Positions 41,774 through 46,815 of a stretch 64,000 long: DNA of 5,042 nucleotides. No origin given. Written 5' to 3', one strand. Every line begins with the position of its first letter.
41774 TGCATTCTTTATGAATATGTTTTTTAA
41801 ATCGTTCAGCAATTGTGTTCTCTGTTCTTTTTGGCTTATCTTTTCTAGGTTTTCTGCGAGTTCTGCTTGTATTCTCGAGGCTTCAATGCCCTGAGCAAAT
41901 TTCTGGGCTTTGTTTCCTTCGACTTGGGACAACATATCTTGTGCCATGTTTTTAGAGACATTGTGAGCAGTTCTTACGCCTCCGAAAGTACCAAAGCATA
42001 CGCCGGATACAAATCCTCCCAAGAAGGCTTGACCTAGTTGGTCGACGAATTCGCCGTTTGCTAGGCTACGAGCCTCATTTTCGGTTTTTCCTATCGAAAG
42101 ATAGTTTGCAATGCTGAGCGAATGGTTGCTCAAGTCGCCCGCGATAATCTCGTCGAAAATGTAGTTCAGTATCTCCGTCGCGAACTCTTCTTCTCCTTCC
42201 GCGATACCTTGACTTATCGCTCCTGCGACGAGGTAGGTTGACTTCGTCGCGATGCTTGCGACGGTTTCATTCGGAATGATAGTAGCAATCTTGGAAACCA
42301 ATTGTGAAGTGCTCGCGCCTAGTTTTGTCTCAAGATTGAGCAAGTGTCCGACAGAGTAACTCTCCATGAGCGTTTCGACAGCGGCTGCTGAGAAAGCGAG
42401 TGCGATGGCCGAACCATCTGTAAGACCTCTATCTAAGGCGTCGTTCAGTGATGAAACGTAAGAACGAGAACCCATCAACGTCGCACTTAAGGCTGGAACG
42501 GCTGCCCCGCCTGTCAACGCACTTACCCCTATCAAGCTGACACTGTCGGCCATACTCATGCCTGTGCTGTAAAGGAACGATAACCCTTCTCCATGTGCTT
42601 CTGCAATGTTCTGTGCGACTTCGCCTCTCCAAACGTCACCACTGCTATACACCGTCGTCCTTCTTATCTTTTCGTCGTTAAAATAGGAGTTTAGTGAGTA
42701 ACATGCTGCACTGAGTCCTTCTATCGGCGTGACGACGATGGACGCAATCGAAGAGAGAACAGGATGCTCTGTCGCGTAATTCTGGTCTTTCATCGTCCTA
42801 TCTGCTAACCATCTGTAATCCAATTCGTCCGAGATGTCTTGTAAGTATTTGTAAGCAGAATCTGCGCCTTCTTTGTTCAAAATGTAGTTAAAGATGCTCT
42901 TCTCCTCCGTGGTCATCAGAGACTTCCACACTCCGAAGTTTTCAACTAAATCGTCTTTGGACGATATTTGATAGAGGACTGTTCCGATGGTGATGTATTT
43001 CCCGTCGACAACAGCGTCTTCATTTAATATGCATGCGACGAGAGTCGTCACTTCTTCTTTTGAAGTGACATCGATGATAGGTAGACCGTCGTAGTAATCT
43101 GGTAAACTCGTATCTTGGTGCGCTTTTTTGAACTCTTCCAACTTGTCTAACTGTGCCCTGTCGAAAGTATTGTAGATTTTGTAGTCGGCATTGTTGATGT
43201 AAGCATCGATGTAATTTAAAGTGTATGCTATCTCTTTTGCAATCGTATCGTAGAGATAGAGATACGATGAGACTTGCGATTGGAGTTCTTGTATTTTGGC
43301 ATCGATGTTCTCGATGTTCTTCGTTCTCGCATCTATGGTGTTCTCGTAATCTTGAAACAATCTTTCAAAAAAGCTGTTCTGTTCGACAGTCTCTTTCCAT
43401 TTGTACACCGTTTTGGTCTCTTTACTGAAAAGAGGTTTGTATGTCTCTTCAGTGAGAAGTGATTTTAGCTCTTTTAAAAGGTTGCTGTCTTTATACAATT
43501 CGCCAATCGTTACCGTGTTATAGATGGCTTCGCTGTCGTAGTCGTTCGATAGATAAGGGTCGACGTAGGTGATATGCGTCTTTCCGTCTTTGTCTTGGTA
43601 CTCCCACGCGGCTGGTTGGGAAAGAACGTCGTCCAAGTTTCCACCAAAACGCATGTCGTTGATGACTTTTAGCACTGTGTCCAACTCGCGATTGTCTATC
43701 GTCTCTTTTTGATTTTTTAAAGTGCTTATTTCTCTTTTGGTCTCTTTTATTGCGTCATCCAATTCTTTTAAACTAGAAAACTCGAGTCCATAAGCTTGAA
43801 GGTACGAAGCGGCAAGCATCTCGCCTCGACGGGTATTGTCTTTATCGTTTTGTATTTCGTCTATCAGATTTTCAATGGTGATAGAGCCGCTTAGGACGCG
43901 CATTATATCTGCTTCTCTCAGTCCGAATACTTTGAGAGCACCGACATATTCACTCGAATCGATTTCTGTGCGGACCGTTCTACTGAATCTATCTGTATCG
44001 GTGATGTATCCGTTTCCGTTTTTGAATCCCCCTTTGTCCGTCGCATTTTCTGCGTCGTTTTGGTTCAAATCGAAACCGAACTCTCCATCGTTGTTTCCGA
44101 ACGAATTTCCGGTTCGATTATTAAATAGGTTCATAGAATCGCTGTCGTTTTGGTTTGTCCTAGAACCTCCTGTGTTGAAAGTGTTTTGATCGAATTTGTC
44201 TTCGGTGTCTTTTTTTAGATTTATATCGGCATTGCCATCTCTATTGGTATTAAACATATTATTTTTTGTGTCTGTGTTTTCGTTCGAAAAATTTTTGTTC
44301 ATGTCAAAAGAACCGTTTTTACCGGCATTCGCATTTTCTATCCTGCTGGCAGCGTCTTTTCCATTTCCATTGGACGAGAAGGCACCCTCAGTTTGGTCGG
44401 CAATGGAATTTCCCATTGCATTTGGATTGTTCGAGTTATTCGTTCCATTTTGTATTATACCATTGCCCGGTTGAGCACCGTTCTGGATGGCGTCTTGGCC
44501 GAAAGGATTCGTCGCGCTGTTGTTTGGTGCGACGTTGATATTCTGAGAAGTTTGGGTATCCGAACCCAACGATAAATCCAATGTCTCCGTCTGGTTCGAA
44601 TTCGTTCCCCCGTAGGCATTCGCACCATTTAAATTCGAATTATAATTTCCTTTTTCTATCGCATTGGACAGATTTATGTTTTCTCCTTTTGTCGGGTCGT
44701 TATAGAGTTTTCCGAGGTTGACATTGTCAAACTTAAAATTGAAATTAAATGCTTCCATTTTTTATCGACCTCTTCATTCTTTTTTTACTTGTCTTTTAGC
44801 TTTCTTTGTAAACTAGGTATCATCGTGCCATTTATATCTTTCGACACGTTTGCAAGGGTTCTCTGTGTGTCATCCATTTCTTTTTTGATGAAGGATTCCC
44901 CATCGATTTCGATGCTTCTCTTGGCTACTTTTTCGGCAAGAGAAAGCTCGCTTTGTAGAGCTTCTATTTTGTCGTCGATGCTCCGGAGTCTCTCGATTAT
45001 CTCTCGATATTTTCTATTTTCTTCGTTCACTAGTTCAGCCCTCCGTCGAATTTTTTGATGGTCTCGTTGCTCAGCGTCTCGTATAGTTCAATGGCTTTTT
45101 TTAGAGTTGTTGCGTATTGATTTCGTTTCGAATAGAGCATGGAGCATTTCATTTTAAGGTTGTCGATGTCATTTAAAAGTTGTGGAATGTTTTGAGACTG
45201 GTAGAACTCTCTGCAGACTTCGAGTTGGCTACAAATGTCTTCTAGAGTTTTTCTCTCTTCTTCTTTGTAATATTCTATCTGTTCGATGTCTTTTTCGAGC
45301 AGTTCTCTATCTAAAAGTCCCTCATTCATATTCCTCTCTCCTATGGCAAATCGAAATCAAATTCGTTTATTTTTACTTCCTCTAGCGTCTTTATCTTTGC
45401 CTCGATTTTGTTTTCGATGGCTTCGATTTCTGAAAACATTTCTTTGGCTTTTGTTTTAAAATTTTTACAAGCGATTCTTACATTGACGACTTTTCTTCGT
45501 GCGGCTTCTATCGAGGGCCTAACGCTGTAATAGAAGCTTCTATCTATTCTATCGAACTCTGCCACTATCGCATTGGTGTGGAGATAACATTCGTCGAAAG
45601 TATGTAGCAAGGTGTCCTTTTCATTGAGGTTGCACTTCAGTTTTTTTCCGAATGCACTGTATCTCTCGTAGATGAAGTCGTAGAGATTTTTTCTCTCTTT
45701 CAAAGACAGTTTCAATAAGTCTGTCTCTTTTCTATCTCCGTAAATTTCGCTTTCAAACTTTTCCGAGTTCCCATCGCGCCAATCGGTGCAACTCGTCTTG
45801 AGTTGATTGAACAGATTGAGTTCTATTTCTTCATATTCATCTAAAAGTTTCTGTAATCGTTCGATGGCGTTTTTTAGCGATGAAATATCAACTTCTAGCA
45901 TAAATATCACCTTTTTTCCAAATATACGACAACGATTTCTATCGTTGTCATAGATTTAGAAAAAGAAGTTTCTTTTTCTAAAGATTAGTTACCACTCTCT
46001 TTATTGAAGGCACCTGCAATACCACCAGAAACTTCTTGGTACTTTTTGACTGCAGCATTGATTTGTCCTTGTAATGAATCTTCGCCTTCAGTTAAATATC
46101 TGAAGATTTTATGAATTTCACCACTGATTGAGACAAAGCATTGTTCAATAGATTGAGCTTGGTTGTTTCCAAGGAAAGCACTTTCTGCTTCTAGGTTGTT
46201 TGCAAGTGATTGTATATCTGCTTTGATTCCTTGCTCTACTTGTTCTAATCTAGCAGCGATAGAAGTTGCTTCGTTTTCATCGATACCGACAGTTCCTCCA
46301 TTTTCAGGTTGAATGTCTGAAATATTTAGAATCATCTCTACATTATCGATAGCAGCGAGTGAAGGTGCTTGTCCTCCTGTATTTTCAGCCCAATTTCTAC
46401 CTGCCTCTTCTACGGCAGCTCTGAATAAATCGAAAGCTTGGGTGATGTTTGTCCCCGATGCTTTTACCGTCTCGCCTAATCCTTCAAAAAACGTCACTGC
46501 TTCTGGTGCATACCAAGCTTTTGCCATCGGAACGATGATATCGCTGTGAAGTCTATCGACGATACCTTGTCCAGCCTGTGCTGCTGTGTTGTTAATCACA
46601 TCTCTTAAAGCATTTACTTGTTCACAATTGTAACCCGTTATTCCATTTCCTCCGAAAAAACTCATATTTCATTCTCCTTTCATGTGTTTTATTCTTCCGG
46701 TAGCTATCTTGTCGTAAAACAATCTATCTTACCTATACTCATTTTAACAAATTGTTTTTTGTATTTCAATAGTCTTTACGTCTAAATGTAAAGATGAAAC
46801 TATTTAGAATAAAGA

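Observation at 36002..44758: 2918-aa giant protein with two papain-like modules and a C-terminal transglutaminase-like Cys-His-Asp domain, adjacent to a T7SS ATPase and followed by two small candidate immunity genes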

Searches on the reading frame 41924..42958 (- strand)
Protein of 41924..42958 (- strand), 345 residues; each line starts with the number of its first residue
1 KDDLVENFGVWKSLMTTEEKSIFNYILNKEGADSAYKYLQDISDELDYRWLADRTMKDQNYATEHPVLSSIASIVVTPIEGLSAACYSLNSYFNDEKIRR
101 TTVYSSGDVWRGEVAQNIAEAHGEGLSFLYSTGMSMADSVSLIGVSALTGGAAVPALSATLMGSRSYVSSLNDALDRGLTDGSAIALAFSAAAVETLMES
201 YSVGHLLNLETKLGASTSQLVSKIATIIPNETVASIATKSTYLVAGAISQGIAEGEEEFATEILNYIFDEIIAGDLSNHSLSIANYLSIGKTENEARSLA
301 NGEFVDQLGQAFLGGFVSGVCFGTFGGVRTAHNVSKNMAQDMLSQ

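Call 72: search_solved_structures(query=A6, max_evalue=10, show_alignments=2)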
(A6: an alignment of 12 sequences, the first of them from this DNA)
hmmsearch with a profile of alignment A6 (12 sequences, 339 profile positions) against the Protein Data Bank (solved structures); distinct sequences matched with E-value up to 10: 0.

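Call 73: search_protein_families(library=pfam, alignment_id=A6, max_evalue=1)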
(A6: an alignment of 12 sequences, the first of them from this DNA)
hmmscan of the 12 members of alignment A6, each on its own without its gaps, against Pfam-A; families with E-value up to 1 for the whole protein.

A. member 1, seq(345 aa): 0 families

B. families by the number of members that match (of 12 scanned): 8 families
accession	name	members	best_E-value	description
PF18402.7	Thioredoxin_14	4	0.0067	Thioredoxin-like domain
PF09013.15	YopH_N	1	0.07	YopH, N-terminal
PF12777.12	MT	1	0.1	Microtubule-binding stalk of dynein motor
PF24077.1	IgA0_D2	1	0.1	Immunoglobulin A1 protease autotransporter domain 2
PF25323.1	6TM_PilS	1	0.1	PilS-like transmembrane domain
PF16675.10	FOXO_KIX_bdg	1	0.11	KIX-binding domain of forkhead box O, CR2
PF25627.1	Polyoma_VP2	1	0.19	Polyomaviruses capsid protein VP2 family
PF02841.20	GBP_C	1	0.23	Guanylate-binding protein, C-terminal domain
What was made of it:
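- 41924..42958 (-): aa 601-945: the most conserved domain; small-residue-rich and moderately hydrophobic, ending in a GxxxGxxxG glycine zipper; shared with giant phage proteins. No Pfam or PDB hit (calls 72, 73).
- Tried and rejected: It has no Pfam or PDB relative (calls 72, 73).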

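Call 82: find_related_loci(query=A6, collection=genome_contigs, flank=10000)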
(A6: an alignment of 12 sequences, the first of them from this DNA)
Query A6 (345 aa) in genome_contigs; peptide patterns used: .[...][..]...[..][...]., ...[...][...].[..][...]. (x = any residue, [..] = any of these).
122 stretches matched a pattern; 46 encode a relative of the query (tblastn E <= 1e-3); 46 distinct loci.
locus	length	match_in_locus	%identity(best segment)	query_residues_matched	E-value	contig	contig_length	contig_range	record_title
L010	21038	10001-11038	62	2-345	4e-144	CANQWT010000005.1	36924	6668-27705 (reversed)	MAG: uncultured Bacilli bacterium isolate Lapin-026__bin117 genome assembly, contig: Lapin-026__NODE_1176_length_36924_c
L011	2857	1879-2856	67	2-327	7e-151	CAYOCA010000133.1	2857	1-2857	MAG TPA_asm: uncultured Muribaculaceae bacterium isolate SRP222994_co1_98 genome assembly, contig: NODE_61909_length_285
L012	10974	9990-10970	65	2-328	6e-139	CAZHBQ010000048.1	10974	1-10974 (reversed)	MAG TPA_asm: uncultured Methanobacteriaceae archaeon isolate SRP222994_co1_512 genome assembly, contig: NODE_12641_lengt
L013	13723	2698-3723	59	1-345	2e-138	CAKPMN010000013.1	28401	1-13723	MAG: uncultured Bacilli bacterium isolate REFINED_METABAT215_TOP10_CONTIGS_1500_ASSEMBLY_K77_MERGED__Hadza_PheChl_Fiber-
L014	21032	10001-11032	57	2-345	1e-126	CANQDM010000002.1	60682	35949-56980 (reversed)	MAG: uncultured Bacilli bacterium isolate Lapin-007__bin22 genome assembly, contig: Lapin-007__NODE_97_length_60682_cov_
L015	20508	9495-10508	58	2-339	1e-126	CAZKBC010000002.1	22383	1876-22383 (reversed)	MAG TPA_asm: uncultured Muribaculaceae bacterium isolate SRP294416_co3_734 genome assembly, contig: NODE_3376_length_223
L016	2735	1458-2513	56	2-339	2e-126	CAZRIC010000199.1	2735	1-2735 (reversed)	MAG TPA_asm: uncultured Muribaculaceae bacterium isolate SRP287540_co1_70 genome assembly, contig: NODE_40577_length_273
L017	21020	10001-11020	54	2-340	6e-114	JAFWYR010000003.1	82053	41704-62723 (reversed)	MAG: Bacilli bacterium isolate RGIG6191 Sheep_Rectum-1__c241330, whole genome shotgun sequence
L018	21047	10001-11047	52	2-336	1e-108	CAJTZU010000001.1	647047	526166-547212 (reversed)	MAG TPA_asm: uncultured Bacilli bacterium isolate MGBC118066 genome assembly, contig: MGBC118066.1, whole genome shotgun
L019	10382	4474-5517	46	2-345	8e-99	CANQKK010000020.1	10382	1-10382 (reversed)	MAG: uncultured Bacilli bacterium isolate Lapin-026__bin86 genome assembly, contig: Lapin-026__NODE_8164_length_10382_co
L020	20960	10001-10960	50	11-337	2e-96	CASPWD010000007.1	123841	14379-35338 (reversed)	MAG: uncultured Bacilli bacterium isolate extra-ERR2497918.26_1677795665 genome assembly, contig: NODE_46_length_123841_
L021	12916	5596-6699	49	2-342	6e-96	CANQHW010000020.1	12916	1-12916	MAG: uncultured Bacilli bacterium isolate Lapin-028__bin45 genome assembly, contig: Lapin-028__NODE_5468_length_12916_co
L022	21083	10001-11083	45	2-342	4e-89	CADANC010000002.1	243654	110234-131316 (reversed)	MAG: uncultured Erysipelotrichaceae bacterium isolate RUG13444 genome assembly, contig: RUG13444_asm_2, whole genome sho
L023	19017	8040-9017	45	11-336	1e-88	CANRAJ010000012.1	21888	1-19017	MAG: uncultured Bacilli bacterium isolate Lapin-026__bin16 genome assembly, contig: Lapin-026__NODE_2716_length_21888_co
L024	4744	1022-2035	45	2-342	5e-82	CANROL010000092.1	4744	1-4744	MAG: uncultured Bacilli bacterium isolate Lapin-020__bin16 genome assembly, contig: Lapin-020__NODE_27907_length_4744_co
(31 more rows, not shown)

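Call 88: search_dna_similar(query=window:41924-42958:-, collection=phages, mode=protein, max_evalue=0.001, max_rows=25)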
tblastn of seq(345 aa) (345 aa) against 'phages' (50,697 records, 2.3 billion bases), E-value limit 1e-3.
No match.

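Call 89: search_dna_similar(query=window:41924-42958:-, collection=plasmids, mode=protein, max_evalue=0.001, max_rows=25)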
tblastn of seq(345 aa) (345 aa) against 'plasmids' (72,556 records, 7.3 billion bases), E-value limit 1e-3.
Records with a match: 1; places in all: 1; records where one place covers at least 80% of the query: 0.
Best place of each record, by identity: <60% 1.
By first word of the organism name: Subdoligranulum 1.
By predicted mobility (MOB-suite, as given by PLSDB): non-mobilizable 1.
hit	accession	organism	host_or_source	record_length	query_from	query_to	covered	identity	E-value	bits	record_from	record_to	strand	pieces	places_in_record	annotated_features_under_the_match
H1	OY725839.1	Subdoligranulum variabile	-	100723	62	327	77%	30.1%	5e-15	84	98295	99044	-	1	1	record has no annotation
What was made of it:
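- Tried and rejected: One unannotated Subdoligranulum plasmid matched at 30% identity (call 89).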

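Call 90: find_related_loci(query=A6, collection=viral_contigs, flank=10000)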
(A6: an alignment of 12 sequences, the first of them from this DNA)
Query A6 (345 aa) in viral_contigs; peptide patterns used: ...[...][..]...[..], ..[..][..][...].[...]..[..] (x = any residue, [..] = any of these).
112 stretches matched a pattern; 98 encode a relative of the query (tblastn E <= 1e-3); the best 80 are kept; 80 distinct loci.
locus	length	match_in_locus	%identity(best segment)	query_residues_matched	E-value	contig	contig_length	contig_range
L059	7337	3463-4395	34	12-339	3e-34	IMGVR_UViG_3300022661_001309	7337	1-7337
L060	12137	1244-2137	32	12-335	5e-32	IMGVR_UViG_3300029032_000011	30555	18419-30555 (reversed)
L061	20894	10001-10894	31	12-335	3e-30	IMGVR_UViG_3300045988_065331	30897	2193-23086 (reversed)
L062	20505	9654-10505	32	12-319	7e-30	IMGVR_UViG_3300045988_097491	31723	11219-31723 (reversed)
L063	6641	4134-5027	31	12-335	2e-29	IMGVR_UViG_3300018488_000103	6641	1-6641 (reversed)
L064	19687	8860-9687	34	19-319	9e-29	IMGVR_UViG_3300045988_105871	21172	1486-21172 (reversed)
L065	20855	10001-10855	32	19-326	4e-27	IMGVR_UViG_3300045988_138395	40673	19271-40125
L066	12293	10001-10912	31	19-339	9e-27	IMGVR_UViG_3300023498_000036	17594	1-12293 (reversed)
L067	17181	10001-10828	33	19-319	4e-27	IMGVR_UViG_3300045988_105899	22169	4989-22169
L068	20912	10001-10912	31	19-339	3e-27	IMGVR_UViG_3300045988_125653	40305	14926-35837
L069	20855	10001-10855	32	19-326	4e-27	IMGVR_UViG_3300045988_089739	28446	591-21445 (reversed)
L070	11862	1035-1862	32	19-319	5e-27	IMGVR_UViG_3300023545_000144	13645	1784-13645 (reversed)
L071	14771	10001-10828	33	19-319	5e-27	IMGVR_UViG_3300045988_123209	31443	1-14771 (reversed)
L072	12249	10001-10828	33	19-319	4e-27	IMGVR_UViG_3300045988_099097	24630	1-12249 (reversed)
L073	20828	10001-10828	33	19-319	6e-27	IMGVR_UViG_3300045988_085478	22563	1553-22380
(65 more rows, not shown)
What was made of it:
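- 41924..42958 (-): Found in 46 genome loci and 98 viral contigs (calls 82, 90).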

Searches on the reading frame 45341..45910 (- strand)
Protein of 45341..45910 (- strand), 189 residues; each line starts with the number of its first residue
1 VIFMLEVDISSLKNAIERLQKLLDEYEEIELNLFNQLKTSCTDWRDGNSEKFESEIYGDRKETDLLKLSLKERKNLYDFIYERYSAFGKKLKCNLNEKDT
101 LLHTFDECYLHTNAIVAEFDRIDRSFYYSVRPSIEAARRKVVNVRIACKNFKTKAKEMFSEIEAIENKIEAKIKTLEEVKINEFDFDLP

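Call 5: search_protein_families(library=pfam, proteins=[window:45341-45910:-], max_evalue=0.1)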
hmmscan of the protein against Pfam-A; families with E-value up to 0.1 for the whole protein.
window:45341-45910:- (189 aa): 3 families
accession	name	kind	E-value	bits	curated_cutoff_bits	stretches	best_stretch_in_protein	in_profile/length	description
PF04740.18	LXG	-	0.0028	18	26.5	1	112-178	122-191/202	LXG domain of WXG superfamily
PF16526.10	CLZ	-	0.0057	17.5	26.7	0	136-178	28-70/71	C-terminal leucine zipper domain of cyclic nucleotide-gated channels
PF10280.14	Med11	-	0.0073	17.2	26.9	1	149-181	44-76/120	Mediator complex protein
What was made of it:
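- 45341..45910 (-): 189-aa helical protein; weak LXG-like similarity; conserved C-terminal KINxF(D/E)FxL motif. Pfam LXG E = 0.0028, 18 bits, below the 26.5-bit cut-off (call 5).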

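Call 12: search_protein_families(library=ncbifam, proteins=[window:45341-45910:-], max_evalue=0.01)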
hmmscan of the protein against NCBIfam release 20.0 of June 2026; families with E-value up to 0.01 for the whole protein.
window:45341-45910:- (189 aa): 0 families

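Call 45: search_protein_families(library=phrogs, proteins=[window:45341-45910:-], max_evalue=0.01)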
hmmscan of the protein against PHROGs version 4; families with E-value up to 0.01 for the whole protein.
window:45341-45910:- (189 aa): 0 families

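Call 109: search_solved_structures(query=A10, max_evalue=10)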
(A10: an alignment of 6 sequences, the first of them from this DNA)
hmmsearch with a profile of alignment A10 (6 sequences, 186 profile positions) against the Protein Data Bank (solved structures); distinct sequences matched with E-value up to 10: 47.
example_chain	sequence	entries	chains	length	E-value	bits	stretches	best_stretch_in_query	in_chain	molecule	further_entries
8ur7_A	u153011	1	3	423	0.0021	21.3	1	121-176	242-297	Trimer head HA,Hemagglutinin HA1 chain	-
7z4b_EA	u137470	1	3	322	0.021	18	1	129-178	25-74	Putative tail tip fiber protein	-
8v5k_A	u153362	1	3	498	0.034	17.3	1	116-173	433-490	Fusion glycoprotein F0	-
8v62_A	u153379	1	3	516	0.041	17.1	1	116-173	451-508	Fusion glycoprotein F0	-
3l8j_A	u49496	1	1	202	0.05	16.8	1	83-148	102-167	Programmed cell death protein 10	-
3l8i_A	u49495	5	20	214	0.051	16.8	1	83-148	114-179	Programmed cell death protein 10 | Cerebral cavernous malformations 3 protein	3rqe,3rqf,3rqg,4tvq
4geh_A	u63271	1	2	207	0.053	16.7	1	83-148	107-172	Programmed cell death protein 10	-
2m1n_A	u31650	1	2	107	0.058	16.6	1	91-146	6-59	Type III secretion system filament chaperone CesA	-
1xkp_A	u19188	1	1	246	0.11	15.7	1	121-167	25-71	putative membrane-bound Yop targeting protein YopN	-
5aps_A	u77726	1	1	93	0.13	15.5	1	122-167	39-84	GENERAL CONTROL PROTEIN GCN4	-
1txp_A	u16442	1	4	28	0.15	15.3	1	139-165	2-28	Heterogeneous Nuclear Ribonucleoprotein C protein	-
3ajm_A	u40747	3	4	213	0.15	15.2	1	83-148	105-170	Programmed cell death protein 10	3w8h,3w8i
2yo3_A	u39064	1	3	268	0.2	14.8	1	125-173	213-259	GENERAL CONTROL PROTEIN GCN4, PUTATIVE INNER MEMBRANE PROTEIN, GENERAL CONTROL PROTEIN GCN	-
6mjz_A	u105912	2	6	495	0.24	14.6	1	116-173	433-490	Fusion glycoprotein F0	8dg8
8tqk_A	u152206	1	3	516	0.25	14.5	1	116-173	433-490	Fusion glycoprotein F0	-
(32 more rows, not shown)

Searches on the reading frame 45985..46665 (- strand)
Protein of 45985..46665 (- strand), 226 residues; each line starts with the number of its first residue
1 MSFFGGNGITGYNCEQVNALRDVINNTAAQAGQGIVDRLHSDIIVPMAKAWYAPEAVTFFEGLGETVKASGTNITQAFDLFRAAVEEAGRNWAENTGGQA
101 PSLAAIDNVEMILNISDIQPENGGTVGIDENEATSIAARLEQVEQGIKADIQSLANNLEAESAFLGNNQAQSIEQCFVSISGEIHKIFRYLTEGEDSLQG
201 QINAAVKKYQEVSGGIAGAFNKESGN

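Call 5: search_protein_families(library=pfam, proteins=[window:45985-46665:-], max_evalue=0.1)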
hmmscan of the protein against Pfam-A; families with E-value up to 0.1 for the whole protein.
window:45985-46665:- (226 aa): 1 family
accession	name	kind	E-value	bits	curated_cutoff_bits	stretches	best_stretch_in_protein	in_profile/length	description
PF03286.19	Pox_Ag35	-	0.0077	16.5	28.3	1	130-196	118-184/196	Pox virus Ag35 surface protein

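Call 12: search_protein_families(library=ncbifam, proteins=[window:45985-46665:-], max_evalue=0.01)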
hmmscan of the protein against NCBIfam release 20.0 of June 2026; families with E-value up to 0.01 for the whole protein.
window:45985-46665:- (226 aa): 1 family
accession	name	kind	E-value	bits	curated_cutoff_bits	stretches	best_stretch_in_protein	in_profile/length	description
NF033914.0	antiphage_ZorA_1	subfamily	0.0016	16.8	190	1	63-222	342-500/619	anti-phage ZorAB system protein ZorA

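Call 45: search_protein_families(library=phrogs, proteins=[window:45985-46665:-], max_evalue=0.01)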
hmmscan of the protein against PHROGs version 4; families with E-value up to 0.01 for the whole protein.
window:45985-46665:- (226 aa): 0 families

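Call 108: search_solved_structures(query=A9, max_evalue=10)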
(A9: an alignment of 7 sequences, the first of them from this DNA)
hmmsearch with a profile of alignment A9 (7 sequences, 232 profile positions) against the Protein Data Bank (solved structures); distinct sequences matched with E-value up to 10: 9.
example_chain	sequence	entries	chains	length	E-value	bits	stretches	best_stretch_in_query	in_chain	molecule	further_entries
8wpe_D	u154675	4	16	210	0.00077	22.1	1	135-202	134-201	H5R late gene transcription factor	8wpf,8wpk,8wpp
3tkl_B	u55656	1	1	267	0.014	18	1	137-228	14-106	LidA protein, substrate of the Dot/Icm system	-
2c5i_T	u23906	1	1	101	0.039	16.5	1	70-149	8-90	T-SNARE AFFECTING A LATE GOLGI COMPARTMENT PROTEIN 1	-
2c5j_A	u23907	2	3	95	0.044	16.4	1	70-147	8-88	T-SNARE AFFECTING A LATE GOLGI COMPARTMENT PROTEIN 1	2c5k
4h5y_A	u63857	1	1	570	0.06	15.9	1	133-228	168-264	LidA protein, substrate of the Dot/Icm system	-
3tnf_B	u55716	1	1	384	0.17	14.5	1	143-228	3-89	LidA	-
5zuv_A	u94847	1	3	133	0.19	14.3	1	90-201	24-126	Spike glycoprotein,Spike glycoprotein,inhibitor EK1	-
8cla_B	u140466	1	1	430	0.5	12.9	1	146-192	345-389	Tubulin beta-2B chain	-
8k4u_B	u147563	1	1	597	1.2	11.7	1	69-146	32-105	ACE2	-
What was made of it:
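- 45985..46665 (-): 226-aa soluble helical protein with a conserved W-x-(A/G/T/S)-(P/V)-(E/D) motif; candidate WXG-like partner. No Pfam or PDB match (calls 5, 108).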
